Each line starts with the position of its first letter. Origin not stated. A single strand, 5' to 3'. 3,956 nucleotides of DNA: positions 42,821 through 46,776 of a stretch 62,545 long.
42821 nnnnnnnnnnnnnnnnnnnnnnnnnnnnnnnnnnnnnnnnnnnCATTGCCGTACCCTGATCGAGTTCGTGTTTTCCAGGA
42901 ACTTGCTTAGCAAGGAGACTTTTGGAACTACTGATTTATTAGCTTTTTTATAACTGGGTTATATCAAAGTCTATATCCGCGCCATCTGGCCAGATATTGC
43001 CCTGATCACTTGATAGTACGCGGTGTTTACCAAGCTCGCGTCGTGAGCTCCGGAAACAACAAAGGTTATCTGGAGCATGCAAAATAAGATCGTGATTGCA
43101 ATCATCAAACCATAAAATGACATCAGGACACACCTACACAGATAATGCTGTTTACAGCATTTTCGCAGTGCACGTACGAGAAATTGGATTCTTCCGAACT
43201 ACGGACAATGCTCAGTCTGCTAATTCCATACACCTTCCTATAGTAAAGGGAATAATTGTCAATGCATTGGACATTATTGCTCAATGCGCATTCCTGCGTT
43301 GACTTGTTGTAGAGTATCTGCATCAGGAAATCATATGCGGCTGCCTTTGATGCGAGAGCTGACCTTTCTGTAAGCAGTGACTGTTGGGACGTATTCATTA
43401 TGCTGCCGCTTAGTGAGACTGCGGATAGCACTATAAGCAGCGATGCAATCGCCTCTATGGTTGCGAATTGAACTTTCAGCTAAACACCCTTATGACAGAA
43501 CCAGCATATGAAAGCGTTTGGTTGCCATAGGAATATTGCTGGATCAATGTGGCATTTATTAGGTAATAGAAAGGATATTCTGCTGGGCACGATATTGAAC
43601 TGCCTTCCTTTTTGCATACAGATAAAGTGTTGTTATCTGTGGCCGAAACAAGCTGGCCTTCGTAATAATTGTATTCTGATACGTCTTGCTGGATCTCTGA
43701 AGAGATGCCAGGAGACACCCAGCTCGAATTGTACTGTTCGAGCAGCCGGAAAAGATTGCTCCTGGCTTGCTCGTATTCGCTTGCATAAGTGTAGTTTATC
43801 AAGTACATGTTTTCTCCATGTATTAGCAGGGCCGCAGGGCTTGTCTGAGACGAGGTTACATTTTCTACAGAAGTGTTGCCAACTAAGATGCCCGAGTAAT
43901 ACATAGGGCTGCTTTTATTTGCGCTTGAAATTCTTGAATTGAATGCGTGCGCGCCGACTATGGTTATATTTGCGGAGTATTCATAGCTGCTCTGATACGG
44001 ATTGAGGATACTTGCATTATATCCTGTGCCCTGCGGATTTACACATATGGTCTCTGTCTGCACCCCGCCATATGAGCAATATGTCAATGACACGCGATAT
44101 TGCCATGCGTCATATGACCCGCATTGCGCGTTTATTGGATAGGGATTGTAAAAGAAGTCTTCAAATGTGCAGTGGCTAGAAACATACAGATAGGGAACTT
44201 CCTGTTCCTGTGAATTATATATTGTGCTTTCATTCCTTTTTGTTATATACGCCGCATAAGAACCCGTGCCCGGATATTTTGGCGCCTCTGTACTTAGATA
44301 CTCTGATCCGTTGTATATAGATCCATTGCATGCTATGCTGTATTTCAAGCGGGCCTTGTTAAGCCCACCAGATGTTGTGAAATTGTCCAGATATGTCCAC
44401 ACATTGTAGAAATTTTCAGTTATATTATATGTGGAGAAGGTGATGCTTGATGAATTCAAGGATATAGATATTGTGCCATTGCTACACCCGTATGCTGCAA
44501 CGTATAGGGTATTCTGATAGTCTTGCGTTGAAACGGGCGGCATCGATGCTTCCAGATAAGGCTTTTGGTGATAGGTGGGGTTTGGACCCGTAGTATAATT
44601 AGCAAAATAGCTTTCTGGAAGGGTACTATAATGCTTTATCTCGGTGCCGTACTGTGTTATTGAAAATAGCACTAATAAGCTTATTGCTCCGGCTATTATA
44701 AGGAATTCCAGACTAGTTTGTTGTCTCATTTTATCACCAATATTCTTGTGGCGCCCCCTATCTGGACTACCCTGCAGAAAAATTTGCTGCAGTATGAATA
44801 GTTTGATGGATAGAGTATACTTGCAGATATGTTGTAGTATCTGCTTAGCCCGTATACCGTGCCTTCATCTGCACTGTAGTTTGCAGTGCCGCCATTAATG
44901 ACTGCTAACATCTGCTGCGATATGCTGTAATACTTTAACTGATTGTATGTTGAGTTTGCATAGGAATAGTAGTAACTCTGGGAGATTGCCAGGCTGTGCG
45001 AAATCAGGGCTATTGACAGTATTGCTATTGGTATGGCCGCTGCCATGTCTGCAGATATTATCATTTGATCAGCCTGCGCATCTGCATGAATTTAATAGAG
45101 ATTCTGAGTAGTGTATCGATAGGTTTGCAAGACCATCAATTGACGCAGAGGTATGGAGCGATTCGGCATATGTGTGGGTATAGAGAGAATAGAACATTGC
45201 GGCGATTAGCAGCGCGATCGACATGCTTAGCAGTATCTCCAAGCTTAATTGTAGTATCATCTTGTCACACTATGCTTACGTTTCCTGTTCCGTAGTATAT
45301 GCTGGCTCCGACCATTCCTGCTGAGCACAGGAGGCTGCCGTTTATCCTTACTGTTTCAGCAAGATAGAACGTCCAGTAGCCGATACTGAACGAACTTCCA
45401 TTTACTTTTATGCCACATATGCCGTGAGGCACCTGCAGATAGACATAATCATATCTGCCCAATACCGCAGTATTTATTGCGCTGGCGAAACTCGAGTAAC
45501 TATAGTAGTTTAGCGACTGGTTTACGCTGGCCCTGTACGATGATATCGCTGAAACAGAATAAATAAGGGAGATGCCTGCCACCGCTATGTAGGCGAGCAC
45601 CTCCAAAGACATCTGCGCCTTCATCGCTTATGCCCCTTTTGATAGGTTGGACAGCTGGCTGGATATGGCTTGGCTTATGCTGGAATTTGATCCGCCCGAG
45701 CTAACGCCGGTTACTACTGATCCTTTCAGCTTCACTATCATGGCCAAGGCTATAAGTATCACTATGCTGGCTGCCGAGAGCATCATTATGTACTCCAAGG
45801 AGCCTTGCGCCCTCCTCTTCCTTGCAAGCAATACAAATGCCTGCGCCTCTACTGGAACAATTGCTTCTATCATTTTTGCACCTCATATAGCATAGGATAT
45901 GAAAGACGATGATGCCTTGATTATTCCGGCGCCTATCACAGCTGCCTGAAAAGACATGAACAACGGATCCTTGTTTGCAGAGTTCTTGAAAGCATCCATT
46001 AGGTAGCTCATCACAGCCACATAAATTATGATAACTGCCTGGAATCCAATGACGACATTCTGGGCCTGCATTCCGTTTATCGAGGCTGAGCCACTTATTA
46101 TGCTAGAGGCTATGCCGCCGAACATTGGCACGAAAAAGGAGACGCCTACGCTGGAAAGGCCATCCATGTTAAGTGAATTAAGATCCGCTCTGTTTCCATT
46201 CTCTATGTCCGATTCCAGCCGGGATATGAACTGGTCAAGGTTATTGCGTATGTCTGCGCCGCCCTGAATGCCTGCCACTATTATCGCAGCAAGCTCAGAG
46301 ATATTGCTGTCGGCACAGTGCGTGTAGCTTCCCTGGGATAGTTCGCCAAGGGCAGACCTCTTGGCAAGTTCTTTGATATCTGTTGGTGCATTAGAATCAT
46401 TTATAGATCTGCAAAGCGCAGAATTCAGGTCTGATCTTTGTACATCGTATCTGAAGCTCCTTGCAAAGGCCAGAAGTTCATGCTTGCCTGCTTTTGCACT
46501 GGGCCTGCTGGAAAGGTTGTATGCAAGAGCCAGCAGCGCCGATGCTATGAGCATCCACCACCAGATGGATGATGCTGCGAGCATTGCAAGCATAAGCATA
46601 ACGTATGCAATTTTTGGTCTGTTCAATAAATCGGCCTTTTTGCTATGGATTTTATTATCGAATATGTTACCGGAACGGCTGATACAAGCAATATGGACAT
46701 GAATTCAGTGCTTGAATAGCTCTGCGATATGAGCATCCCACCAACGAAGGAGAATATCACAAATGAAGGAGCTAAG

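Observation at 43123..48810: Nine-gene type IV pilus / Tad-like assembly locus with split platform protein and six pilin-like genes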

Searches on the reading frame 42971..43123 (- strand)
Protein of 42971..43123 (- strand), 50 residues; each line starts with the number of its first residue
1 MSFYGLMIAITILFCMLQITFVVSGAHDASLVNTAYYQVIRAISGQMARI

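Call 31: search_protein_families(library=pfam, proteins=[window:42971-43123:-], max_evalue=0.01)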
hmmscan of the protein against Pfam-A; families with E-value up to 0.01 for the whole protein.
window:42971-43123:- (50 aa): 0 families

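Call 93: search_protein_families(library=pfam, proteins=[window:42974-43123:-], max_evalue=10)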
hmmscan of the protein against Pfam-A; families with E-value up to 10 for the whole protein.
seq(50 aa): 0 families

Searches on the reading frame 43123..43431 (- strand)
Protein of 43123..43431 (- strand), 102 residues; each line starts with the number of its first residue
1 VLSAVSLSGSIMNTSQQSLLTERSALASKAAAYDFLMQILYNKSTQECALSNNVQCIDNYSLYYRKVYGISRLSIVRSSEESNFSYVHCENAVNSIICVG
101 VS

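Call 3: search_protein_families(library=pfam, proteins=[window:43123-43431:-], max_evalue=1)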
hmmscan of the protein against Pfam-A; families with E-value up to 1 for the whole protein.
window:43123-43431:- (102 aa): 0 families

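Call 4: search_protein_families(library=ncbifam, proteins=[window:43123-43431:-], max_evalue=1)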
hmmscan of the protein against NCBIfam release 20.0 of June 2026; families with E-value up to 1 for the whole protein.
window:43123-43431:- (102 aa): 0 families

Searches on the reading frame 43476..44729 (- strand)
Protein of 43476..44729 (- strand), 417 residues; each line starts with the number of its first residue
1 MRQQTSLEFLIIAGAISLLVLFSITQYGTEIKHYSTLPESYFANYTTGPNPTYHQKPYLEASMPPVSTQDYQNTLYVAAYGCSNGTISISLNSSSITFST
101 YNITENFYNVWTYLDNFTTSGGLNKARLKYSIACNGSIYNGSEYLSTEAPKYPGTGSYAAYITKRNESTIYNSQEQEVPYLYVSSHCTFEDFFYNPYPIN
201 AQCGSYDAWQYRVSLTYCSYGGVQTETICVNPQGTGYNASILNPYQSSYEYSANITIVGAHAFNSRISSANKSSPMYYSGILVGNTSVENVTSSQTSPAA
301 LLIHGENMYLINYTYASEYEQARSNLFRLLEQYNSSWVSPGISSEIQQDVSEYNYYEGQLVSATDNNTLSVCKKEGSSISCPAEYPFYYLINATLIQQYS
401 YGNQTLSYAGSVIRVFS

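Call 3: search_protein_families(library=pfam, proteins=[window:43476-44729:-], max_evalue=1)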
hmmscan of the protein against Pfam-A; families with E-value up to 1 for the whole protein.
window:43476-44729:- (417 aa): 1 family
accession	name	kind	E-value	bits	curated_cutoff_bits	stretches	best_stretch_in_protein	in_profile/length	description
PF04964.19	Flp_Fap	-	0.03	14.6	32.2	1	7-32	11-36/46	Flp/Fap pilin component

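Call 4: search_protein_families(library=ncbifam, proteins=[window:43476-44729:-], max_evalue=1)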
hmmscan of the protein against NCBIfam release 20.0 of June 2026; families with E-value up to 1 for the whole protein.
window:43476-44729:- (417 aa): 1 family
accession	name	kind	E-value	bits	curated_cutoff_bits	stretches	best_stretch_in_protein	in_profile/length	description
NF000119.1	linco_LnuF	exception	0.12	11.6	450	1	264-371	124-228/273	lincosamide nucleotidyltransferase Lnu(F)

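Call 37: search_solved_structures(query=window:43476-44729:-, max_evalue=10)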
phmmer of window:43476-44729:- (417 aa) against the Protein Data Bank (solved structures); distinct sequences matched with E-value up to 10: 0.

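Call 51: find_homologous_proteins(query=window:43476-44729:-, max_evalue=0.001)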
Query window:43476-44729:- (417 aa): 18 proteins with E <= 0.001 among 2232 candidates.
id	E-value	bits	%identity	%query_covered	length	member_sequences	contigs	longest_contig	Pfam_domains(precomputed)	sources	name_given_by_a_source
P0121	1.3e-164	566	96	65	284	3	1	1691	-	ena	-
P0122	5.9e-148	511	59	100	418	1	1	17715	-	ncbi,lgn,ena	-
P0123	5.2e-141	489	58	100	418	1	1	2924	-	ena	-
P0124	4.1e-140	486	58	100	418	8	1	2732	-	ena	-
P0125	8.9e-139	481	57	100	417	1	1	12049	-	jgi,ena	jgi:hypothetical protein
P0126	3.8e-138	479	56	100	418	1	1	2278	-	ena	-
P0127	8.8e-133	462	54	100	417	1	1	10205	-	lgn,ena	-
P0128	1.0e-132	461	54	100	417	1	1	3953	-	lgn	-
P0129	3.6e-119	417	52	100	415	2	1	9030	-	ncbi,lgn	-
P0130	5.2e-110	387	49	100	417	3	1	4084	-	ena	-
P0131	1.9e-105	371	48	100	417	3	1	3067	-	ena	-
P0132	3.0e-104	368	48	100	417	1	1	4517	-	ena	-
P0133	5.4e-101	357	47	100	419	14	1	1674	-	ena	-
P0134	2.3e-96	342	47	100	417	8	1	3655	-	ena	-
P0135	1.7e-77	280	39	100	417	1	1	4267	-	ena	-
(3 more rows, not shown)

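Call 59: predict_structure(alignment_id=A2)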
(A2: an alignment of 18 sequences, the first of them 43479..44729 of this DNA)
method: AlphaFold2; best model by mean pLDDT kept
length: 417 residues; sequences in the alignment: 18
mean_pLDDT: 79.9   pTM: 0.58
mean pLDDT of the five models: 79.9, 79.0, 78.5, 73.3, 69.0
residues with pLDDT >= 90: 111; 70-90: 234; 50-70: 38; < 50: 34
segments of 3 or more residues with pLDDT < 50: 27-55, 153-155
pLDDT, mean of each block of 10 residues (from residue 1): 61 77 58 37 40 58 74 84 85 86 85 86 81 83 74 60 84 86 91 88 92 79 83 88 75 84 89 89 93 76 85 83 92 91 93 92 70 84 86 87 79 88
secondary structure, 60 per line:
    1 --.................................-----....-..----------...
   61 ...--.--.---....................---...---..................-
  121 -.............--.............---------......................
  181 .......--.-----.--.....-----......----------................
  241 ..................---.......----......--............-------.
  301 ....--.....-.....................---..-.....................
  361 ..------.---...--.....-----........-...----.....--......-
elements in order: H3-35 H41-44 E58-63 E73-92 E96-98 E102-119 E122-134 E137-149 E159-187 H199-203 E209-214 E225-258 E262-268 E273-278 E281-292 E300-304 E307-311 H313-333 H340-362 E373-375 E378-382 E388-395 E404-408 E411-416

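Call 62: fold_search(model_id=the predicted structure, library=pdb)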
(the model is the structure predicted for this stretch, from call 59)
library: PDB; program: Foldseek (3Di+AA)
matches with E <= 10: 1583; with E <= 0.001: 25
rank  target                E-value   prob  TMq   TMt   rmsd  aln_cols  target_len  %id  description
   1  9sv8_C                4.2e-05  1.00  0.22  0.26  26.3       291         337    8  Herpes simplex virus 2 delta28-73 glycoprotein C ectodomain in complex with C3b (released 2025-12-10)
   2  3f84_B                8.9e-05  0.93  0.15  0.19  28.9       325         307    7  Structure of fusion complex of major pilin CfaB and major pilin CfaB of CFA/I pilus from ETEC E. coli (released 2009-08-11)
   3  7ad7_A                1.4e-04  1.00  0.20  0.11  18.4       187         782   11  Crystal structure of human complement C5 in complex with the K8 bovine knob domain peptide. (released 2021-03-10)
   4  7a3n_A                2.5e-04  0.99  0.23  0.24  10.3       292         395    8  Crystal structure of Zika virus envelope glycoprotein in complex with the Fab fragment of the broadly neutralizing hum (released 2021-12-08)
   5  9kux_A                3.0e-04  0.63  0.14  0.11  24.9       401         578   10  Cryo-EM structure of dimeric APJR and one Beta-arrestin complex with small molecules (released 2025-09-17)
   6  6rqj_A                3.7e-04  1.00  0.21  0.09  16.8       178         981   13  Structure of human complement C5 complexed with tick inhibitors OmCI, RaCI1 and CirpT1 (released 2020-01-08)
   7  5hcd_A                3.7e-04  1.00  0.21  0.09  18.2       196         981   11  Ternary complex of human Complement C5 with Ornithodoros moubata OmCI and Rhipicephalus microplus RaCI2 (released 2016-03-30)
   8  3f83                  4.3e-04  0.75  0.13  0.11  29.4       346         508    6  Structure of fusion complex of the minor pilin CfaE and major pilin CfaB of CFA/I pili from ETEC E. coli (released 2009-08-11)
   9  5lcv_B                4.8e-04  0.99  0.25  0.25  10.5       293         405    9  Structural basis of Zika and Dengue virus potent antibody cross-neutralization (released 2016-07-06)
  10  5lcv_A                4.8e-04  0.99  0.24  0.24  10.3       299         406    9  Structural basis of Zika and Dengue virus potent antibody cross-neutralization (released 2016-07-06)
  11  5iz7_A                5.1e-04  0.99  0.25  0.22  10.7       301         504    9  Cryo-EM structure of thermally stable Zika virus strain H/PF/2013 (released 2016-05-25)
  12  7a3u_A                5.1e-04  0.99  0.23  0.24  11.3       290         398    9  Crystal structure of Zika virus envelope glycoprotein in complex with the divalent F(ab')2 fragment of the broadly neu (released 2021-12-08)
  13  2wii_B                5.9e-04  1.00  0.23  0.11  17.2       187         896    8  Complement C3b in complex with factor H domains 1-4 (released 2009-06-09)
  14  6nip_E                5.9e-04  0.99  0.24  0.24   9.3       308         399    7  Crystal structure of a human anti-ZIKV-DENV neutralizing antibody MZ1 in complex with ZIKV E glycoprotein (released 2019-12-25)
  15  5jhm_B                6.9e-04  0.99  0.24  0.25  10.6       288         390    8  Crystal structure of Zika virus Envelope protein (released 2016-05-11)
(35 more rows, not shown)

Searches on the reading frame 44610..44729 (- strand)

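Call 93: search_protein_families(library=pfam, proteins=[window:44610-44729:-], max_evalue=10)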
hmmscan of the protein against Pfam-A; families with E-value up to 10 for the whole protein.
seq(40 aa): 1 family
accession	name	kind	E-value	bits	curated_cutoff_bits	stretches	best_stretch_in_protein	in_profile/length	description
PF04964.19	Flp_Fap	-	0.00068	19.8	32.2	1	7-32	11-36/46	Flp/Fap pilin component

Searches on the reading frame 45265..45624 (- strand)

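Call 3: search_protein_families(library=pfam, proteins=[window:45265-45624:-], max_evalue=1)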
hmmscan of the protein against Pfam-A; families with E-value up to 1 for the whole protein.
window:45265-45624:- (119 aa): 0 families

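Call 4: search_protein_families(library=ncbifam, proteins=[window:45265-45624:-], max_evalue=1)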
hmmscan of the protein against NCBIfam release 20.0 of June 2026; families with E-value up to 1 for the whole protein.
window:45265-45624:- (119 aa): 1 family
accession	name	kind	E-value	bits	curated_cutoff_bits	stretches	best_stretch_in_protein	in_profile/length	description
NF043072.1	GAS_sig_Nterm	subfamily_domain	0.13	11.8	44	1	1-20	1-20/33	SpoV family signaling peptide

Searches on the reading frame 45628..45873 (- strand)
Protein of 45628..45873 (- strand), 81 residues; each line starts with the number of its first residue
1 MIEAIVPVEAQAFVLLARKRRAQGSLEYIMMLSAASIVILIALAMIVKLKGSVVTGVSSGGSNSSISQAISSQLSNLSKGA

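Call 3: search_protein_families(library=pfam, proteins=[window:45628-45873:-], max_evalue=1)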
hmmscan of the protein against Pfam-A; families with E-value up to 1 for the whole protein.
window:45628-45873:- (81 aa): 2 families
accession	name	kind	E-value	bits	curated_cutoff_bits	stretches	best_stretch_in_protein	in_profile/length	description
PF04021.17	Class_IIIsignal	-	0.0013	19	23.7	1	20-43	1-24/27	Class III signal peptide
PF17968.6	Tlr3_TMD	-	0.18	12.5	25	1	31-51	10-30/33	Toll-like receptor 3 trans-membrane domain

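Call 4: search_protein_families(library=ncbifam, proteins=[window:45628-45873:-], max_evalue=1)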
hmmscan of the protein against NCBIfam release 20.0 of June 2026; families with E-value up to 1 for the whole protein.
window:45628-45873:- (81 aa): 1 family
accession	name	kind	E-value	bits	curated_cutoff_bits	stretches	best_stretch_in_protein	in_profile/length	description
NF006327.0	PRK08557.1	equivalog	0.15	10.8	366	1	27-73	157-203/415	hypothetical protein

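Call 36: search_solved_structures(query=window:45628-45873:-, max_evalue=10)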
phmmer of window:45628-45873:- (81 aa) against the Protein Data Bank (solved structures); distinct sequences matched with E-value up to 10: 0.

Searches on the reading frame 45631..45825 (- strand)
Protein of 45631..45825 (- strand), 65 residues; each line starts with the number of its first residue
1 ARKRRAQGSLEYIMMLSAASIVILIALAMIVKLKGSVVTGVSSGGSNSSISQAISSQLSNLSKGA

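Call 57: find_homologous_proteins(query=A3, max_evalue=0.001)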
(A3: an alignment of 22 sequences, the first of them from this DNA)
Query A3 (22 sequences) (65 aa, profile of the alignment): 344 proteins with E <= 0.001 among 8000 candidates; the best 120 are listed.
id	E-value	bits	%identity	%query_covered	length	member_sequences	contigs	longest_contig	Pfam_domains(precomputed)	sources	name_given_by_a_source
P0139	2.1e-29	119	66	98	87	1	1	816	-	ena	-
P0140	2.6e-29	119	65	100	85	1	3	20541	-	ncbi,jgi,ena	ncbi:MAG: hypothetical protein ACP5MC_01110 [Candidatus Micrarchaeia archaeon]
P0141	2.8e-29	118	65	100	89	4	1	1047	-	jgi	-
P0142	3.6e-29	118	67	98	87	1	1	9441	PF04021.18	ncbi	-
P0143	4.1e-29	118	61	95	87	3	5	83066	-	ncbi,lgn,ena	-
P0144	4.4e-29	118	68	97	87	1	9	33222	-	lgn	-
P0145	4.8e-29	118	84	98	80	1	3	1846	-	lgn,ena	-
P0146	4.9e-29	118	84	98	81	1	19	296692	-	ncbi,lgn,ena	-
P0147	6.9e-29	117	65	100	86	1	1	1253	-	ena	-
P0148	7.3e-29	117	66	95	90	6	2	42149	-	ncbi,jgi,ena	jgi:hypothetical protein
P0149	7.5e-29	117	62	97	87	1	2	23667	-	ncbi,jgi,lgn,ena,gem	jgi:hypothetical protein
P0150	8.4e-29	117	64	98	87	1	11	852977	-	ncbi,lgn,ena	-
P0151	1.1e-28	117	62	97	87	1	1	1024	-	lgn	-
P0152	1.3e-28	116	88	98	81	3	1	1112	-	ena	-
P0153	1.6e-28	116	60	97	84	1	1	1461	PF04021.18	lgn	-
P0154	1.6e-28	116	68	97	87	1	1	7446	PF04021.18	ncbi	-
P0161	2.6e-28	115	60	95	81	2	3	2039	PF04021.18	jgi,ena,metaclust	metaclust:\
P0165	3.4e-28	115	65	95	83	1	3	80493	PF04021.18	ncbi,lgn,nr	ncbi:MAG: class III signal peptide-containing protein [Candidatus Micrarchaeota archaeon]|nr:class I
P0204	1.7e-27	113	71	95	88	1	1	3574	PF04021.18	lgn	-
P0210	2.4e-27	112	69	94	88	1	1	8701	PF04021.18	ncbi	-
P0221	3.1e-27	112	61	98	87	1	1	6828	PF04021.18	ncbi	-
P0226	4.0e-27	112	69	98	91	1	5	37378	PF04021.18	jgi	jgi:uncharacterized membrane protein YgaE (UPF0421/DUF939 family)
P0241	6.8e-27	111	61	95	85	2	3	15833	PF04021.18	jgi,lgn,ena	-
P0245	8.3e-27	111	60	95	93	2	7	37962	PF04021.18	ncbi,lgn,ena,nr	ncbi:MAG: class III signal peptide-containing protein [Candidatus Marsarchaeota archaeon]|nr:class I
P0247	8.4e-27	111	60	95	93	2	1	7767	PF04021.18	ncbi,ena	-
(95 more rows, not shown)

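Call 58: search_protein_families(library=pfam, alignment_id=A3, max_evalue=0.1)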
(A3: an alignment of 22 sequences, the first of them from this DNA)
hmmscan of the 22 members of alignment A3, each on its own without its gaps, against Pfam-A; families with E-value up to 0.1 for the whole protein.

A. member 1, seq(65 aa): 1 family
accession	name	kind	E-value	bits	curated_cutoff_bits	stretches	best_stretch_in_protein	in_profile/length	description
PF04021.17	Class_IIIsignal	-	0.00097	19.4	23.7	1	4-27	1-24/27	Class III signal peptide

B. families by the number of members that match (of 22 scanned): 9 families
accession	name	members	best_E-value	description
PF04021.17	Class_IIIsignal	22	1.3e-05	Class III signal peptide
PF06161.16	DUF975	1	0.0052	Protein of unknown function (DUF975)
PF25231.1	DUF7847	1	0.0088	Domain of unknown function (DUF7847)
PF19733.4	DUF6223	1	0.013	Family of unknown function (DUF6223)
PF04964.19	Flp_Fap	1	0.019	Flp/Fap pilin component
PF10639.15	TMEM234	1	0.024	Putative transmembrane family 234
PF19601.4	DUF6106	1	0.06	Family of unknown function (DUF6106)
PF01137.26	RTC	1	0.079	RNA 3'-terminal phosphate cyclase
PF02495.22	TGBp3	1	0.087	Triple gene block 3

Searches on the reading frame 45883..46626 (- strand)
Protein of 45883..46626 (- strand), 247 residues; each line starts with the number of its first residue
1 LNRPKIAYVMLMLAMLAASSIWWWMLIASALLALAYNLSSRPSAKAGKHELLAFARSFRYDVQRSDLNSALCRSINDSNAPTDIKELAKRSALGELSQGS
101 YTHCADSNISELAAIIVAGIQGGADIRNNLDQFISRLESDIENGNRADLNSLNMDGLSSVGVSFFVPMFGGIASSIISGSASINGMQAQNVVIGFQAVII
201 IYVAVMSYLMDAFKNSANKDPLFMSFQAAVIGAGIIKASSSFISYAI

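Call 3: search_protein_families(library=pfam, proteins=[window:45883-46626:-], max_evalue=1)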
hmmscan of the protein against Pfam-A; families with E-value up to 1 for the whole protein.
window:45883-46626:- (247 aa): 1 family
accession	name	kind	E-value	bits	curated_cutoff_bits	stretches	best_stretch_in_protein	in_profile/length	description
PF04246.17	RseC_MucC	-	0.37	11.1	24.4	0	139-218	46-123/130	Positive regulator of sigma(E), RseC/MucC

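Call 4: search_protein_families(library=ncbifam, proteins=[window:45883-46626:-], max_evalue=1)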
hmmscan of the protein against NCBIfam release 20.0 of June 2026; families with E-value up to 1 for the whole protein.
window:45883-46626:- (247 aa): 0 families
